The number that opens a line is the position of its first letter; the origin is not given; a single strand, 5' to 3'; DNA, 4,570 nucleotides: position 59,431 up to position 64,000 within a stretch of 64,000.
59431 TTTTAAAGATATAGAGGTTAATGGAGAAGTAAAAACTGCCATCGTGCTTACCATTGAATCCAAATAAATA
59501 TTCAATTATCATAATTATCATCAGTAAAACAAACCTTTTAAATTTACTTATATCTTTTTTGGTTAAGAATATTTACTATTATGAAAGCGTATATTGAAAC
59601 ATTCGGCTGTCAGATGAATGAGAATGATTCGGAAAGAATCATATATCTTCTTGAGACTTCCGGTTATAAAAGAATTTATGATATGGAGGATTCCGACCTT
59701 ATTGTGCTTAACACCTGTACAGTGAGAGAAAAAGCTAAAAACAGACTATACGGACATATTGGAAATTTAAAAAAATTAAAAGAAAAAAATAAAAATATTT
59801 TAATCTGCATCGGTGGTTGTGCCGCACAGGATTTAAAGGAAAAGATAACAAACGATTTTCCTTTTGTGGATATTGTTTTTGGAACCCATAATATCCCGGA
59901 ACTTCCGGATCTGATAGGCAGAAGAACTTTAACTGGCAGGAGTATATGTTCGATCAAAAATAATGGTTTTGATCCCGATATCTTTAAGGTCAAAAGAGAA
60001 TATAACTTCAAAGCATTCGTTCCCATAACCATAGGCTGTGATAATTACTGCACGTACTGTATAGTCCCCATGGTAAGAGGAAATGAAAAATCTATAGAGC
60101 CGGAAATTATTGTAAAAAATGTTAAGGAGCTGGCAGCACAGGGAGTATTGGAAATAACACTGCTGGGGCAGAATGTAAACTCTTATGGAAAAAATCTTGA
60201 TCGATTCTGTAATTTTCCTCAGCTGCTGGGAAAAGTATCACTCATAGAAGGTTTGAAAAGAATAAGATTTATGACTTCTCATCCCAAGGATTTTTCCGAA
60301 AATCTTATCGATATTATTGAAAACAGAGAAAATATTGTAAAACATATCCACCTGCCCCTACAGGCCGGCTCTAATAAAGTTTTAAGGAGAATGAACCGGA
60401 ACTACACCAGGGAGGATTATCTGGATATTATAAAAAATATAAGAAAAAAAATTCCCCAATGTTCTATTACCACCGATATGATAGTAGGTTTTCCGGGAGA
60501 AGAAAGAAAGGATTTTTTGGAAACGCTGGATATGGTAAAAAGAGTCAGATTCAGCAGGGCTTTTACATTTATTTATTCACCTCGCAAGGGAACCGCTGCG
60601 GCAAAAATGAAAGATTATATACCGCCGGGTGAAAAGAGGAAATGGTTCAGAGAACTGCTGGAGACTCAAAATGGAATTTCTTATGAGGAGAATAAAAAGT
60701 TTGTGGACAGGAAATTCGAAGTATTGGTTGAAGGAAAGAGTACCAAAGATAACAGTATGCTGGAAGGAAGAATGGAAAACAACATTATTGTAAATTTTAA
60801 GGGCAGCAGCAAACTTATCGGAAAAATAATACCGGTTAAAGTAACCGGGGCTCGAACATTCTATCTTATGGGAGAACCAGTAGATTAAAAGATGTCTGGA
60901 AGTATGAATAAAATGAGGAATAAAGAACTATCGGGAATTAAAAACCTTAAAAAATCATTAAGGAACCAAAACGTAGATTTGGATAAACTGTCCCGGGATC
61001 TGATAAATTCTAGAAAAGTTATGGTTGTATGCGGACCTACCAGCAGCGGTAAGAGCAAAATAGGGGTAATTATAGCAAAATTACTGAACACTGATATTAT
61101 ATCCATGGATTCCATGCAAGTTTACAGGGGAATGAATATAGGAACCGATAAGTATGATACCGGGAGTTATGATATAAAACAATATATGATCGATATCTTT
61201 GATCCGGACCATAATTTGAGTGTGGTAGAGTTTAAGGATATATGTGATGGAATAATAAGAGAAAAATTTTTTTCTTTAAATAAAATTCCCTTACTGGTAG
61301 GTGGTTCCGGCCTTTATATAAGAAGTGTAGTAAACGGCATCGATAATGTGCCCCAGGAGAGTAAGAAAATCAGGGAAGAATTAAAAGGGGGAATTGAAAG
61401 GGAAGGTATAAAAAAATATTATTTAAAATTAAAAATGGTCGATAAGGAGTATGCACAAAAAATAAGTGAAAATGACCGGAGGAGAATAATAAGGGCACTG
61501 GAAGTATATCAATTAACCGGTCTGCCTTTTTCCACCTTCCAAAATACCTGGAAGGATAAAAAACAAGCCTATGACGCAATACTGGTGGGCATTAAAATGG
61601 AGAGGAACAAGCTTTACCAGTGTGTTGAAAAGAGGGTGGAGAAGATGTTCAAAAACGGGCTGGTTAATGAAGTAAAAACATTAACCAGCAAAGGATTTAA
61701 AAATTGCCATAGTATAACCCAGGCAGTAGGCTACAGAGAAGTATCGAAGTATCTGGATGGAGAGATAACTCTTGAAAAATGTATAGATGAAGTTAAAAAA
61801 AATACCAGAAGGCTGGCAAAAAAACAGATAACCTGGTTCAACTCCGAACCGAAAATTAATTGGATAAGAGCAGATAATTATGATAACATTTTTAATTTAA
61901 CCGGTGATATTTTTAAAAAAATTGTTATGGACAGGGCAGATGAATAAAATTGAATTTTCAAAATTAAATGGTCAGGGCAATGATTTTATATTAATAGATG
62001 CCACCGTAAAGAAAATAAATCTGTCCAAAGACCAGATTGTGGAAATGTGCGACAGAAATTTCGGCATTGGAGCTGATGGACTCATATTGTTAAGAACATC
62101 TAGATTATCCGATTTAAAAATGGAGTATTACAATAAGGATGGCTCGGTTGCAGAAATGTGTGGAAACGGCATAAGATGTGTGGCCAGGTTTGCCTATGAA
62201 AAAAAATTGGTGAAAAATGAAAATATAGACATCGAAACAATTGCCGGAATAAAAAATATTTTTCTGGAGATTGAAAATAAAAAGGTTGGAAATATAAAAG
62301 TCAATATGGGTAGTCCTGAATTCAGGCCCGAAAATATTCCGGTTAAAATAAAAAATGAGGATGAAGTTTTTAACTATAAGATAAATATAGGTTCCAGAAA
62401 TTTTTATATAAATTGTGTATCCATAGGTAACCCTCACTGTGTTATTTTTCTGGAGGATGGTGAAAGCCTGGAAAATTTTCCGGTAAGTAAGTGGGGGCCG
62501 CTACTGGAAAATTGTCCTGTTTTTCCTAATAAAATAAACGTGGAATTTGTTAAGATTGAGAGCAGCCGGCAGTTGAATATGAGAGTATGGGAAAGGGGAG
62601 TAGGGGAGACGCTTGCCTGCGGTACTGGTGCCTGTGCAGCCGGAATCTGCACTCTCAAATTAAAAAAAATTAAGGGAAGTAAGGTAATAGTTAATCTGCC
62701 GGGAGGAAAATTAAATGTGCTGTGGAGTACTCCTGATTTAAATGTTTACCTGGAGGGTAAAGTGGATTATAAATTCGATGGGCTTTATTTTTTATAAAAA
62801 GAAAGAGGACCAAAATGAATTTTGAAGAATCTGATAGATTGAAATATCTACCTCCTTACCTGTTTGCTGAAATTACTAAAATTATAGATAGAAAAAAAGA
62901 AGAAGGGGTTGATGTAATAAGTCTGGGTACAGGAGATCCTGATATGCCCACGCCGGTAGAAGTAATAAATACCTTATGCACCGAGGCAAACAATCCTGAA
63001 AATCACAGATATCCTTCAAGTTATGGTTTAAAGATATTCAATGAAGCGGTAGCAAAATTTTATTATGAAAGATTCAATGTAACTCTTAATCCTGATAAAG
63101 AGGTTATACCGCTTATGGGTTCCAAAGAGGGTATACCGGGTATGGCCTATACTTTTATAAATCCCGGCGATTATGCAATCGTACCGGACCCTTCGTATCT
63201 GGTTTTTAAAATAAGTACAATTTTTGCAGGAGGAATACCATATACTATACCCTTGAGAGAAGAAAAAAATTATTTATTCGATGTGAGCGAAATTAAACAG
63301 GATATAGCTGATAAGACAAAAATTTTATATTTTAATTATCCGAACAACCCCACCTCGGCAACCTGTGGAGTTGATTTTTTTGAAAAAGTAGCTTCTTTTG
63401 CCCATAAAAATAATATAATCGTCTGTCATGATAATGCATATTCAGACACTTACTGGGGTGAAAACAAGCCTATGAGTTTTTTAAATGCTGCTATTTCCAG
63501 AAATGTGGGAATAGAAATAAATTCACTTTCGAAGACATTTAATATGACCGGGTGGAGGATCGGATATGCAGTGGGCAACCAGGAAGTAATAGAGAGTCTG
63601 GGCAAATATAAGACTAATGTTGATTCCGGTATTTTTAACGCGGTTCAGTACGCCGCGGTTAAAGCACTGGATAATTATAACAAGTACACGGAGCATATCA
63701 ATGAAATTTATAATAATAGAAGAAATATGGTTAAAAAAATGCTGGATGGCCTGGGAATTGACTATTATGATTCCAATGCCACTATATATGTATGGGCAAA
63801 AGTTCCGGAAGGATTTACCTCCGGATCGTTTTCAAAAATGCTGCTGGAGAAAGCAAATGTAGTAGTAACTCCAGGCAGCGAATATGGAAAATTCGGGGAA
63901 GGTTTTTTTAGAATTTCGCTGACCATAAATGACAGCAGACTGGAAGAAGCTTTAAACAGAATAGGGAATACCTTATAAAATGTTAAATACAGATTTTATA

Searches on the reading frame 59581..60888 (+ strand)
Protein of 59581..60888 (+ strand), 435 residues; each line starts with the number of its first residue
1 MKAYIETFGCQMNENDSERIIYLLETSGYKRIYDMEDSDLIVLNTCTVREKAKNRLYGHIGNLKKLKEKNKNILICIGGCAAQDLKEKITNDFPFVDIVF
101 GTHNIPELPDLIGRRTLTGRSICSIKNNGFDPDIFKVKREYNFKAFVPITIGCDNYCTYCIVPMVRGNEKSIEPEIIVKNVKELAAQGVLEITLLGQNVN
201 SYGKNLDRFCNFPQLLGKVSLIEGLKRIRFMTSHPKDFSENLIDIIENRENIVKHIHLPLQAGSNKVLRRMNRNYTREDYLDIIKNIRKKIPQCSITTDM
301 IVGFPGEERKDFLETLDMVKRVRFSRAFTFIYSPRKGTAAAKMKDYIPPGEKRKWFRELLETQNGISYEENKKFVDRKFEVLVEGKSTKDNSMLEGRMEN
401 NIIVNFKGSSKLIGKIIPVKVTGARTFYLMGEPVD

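Call 70: search_protein_families(library=pfam, proteins=[window:59581-60888:+], max_evalue=0.00001)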
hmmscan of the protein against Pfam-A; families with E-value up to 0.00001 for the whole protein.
window:59581-60888:+ (435 aa): 3 families
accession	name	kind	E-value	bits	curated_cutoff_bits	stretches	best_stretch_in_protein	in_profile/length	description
PF00919.26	UPF0004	-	6.7e-30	103.4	27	1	2-101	1-98/98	Uncharacterized protein family UPF0004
PF04055.27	Radical_SAM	-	3.8e-28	99.2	29.5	1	147-318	1-165/166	Radical SAM superfamily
PF01938.26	TRAM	-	3.6e-12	46.4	21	1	375-434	4-61/61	TRAM domain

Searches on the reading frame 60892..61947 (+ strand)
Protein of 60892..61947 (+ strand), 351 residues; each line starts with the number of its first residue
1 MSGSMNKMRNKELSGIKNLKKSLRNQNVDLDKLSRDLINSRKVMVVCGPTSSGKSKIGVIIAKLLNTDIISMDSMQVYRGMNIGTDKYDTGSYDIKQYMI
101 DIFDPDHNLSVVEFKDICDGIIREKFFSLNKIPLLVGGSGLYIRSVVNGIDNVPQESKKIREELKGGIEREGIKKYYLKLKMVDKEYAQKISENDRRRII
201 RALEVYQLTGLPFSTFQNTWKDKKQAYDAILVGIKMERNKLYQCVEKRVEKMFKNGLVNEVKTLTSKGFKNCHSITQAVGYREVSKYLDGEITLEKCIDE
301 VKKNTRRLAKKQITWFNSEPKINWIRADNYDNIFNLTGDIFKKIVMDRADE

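Call 70: search_protein_families(library=pfam, proteins=[window:60892-61947:+], max_evalue=0.00001)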
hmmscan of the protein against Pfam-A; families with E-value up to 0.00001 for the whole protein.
window:60892-61947:+ (351 aa): 1 family
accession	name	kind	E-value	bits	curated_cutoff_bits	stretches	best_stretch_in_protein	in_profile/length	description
PF01715.23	IPPT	-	1.1e-75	255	23.6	1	76-318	1-242/243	IPP transferase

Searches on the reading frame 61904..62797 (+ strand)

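Call 70: search_protein_families(library=pfam, proteins=[window:61904-62797:+], max_evalue=0.00001)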
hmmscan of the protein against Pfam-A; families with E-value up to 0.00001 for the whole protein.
window:61904-62797:+ (297 aa): 2 families
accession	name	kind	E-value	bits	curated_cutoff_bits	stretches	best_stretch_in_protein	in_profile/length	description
PF01678.24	DAP_epimerase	-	1.2e-58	196.9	34.7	2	18-140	1-120/121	Diaminopimelate epimerase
PF02567.21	PhzC-PhzF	-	7.6e-06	26.1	27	1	84-248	65-226/281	Phenazine biosynthesis-like protein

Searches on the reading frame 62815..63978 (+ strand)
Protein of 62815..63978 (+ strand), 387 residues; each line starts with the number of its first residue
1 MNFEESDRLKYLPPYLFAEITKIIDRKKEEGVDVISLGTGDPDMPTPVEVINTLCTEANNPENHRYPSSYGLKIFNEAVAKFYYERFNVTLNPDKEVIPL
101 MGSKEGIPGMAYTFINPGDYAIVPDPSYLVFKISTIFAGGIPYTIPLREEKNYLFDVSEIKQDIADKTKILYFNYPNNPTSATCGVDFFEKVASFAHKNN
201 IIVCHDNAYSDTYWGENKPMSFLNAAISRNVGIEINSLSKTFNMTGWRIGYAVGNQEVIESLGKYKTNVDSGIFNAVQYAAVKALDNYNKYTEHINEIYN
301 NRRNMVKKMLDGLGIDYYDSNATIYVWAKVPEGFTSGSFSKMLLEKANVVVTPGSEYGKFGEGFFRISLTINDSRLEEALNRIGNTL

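Call 70: search_protein_families(library=pfam, proteins=[window:62815-63978:+], max_evalue=0.00001)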
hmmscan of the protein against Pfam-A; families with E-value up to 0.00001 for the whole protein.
window:62815-63978:+ (387 aa): 2 families
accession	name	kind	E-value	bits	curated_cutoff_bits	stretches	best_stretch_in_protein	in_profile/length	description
PF00155.27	Aminotran_1_2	-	1.5e-66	225.5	19.7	1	33-383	2-361/361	Aminotransferase class I and II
PF01053.26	Cys_Met_Meta_PP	-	6.8e-06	25.3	27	0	156-212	126-179/381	Cys/Met metabolism PLP-dependent enzyme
